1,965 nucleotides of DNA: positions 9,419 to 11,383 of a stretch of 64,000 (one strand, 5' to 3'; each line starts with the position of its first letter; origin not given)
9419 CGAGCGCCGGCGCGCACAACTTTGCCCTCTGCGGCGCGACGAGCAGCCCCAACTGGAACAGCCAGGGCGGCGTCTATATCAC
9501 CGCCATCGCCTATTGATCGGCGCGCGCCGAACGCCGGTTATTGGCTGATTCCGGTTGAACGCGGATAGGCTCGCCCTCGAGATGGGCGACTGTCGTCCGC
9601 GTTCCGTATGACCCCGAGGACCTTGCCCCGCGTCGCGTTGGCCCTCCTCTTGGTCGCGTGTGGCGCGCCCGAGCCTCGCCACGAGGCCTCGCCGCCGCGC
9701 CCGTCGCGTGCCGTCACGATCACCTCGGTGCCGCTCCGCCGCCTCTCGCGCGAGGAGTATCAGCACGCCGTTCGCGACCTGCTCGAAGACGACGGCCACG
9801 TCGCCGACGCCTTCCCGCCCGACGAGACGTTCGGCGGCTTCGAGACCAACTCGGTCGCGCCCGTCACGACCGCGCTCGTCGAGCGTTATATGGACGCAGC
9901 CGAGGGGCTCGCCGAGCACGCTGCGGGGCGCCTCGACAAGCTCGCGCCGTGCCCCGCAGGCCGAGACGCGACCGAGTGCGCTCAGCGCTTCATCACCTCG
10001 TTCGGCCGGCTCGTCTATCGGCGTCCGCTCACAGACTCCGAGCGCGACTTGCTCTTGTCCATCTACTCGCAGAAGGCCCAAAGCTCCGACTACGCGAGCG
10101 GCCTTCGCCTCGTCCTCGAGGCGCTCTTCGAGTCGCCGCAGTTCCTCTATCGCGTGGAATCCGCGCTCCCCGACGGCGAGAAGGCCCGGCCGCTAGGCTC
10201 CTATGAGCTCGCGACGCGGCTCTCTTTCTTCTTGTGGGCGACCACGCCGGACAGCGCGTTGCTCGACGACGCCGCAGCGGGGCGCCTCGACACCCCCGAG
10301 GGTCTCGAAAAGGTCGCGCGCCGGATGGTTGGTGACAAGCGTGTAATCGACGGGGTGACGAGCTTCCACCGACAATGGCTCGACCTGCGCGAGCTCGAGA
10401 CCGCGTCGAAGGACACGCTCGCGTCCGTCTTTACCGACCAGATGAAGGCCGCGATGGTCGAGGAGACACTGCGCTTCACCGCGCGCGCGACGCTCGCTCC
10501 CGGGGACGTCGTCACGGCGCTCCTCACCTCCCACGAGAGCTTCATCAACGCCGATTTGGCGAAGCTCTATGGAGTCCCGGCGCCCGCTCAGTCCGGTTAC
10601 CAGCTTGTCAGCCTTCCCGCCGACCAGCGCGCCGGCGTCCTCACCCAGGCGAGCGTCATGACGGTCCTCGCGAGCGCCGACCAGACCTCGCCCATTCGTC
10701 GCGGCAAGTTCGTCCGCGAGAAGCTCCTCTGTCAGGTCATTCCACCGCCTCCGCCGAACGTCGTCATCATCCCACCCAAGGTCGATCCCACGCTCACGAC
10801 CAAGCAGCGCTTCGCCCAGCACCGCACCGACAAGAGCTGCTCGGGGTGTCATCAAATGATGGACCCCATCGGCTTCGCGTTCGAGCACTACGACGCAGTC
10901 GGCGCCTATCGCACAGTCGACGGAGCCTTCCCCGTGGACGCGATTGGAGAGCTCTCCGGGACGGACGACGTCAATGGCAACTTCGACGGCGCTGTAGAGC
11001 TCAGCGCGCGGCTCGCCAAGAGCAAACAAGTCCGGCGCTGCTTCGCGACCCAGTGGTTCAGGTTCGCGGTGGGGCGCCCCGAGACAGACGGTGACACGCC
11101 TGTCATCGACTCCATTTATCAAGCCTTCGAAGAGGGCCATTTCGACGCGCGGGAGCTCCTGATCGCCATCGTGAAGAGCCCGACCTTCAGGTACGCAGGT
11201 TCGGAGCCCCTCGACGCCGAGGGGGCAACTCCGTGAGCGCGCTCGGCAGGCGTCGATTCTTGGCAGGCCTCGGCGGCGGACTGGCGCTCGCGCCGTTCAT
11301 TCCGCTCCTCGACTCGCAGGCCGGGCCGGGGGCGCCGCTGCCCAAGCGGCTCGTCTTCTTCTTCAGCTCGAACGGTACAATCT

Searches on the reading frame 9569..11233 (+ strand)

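Call 49: search_protein_families(library=pfam, proteins=[window:9569-11233:+], max_evalue=0.001)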
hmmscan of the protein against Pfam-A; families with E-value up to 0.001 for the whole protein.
window:9569-11233:+ (555 aa): 5 families
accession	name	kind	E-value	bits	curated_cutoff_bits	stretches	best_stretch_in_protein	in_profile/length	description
PF07631.16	PSD4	-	5.7e-37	127.5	23.3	1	209-336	1-128/128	Protein of unknown function (DUF1592)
PF07627.16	PSCyt3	-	1.8e-36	124.8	27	1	354-450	1-97/98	Protein of unknown function (DUF1588)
PF07624.16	PSD2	-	2.4e-20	72.5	25.8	1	471-540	4-74/74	Protein of unknown function (DUF1585)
PF07637.16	PSD5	-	5.6e-19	68.7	34.2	1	137-197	1-62/62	Protein of unknown function (DUF1595)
PF07626.16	PSD3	-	6.3e-19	68.7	23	1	57-119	1-64/65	Protein of unknown function (DUF1587)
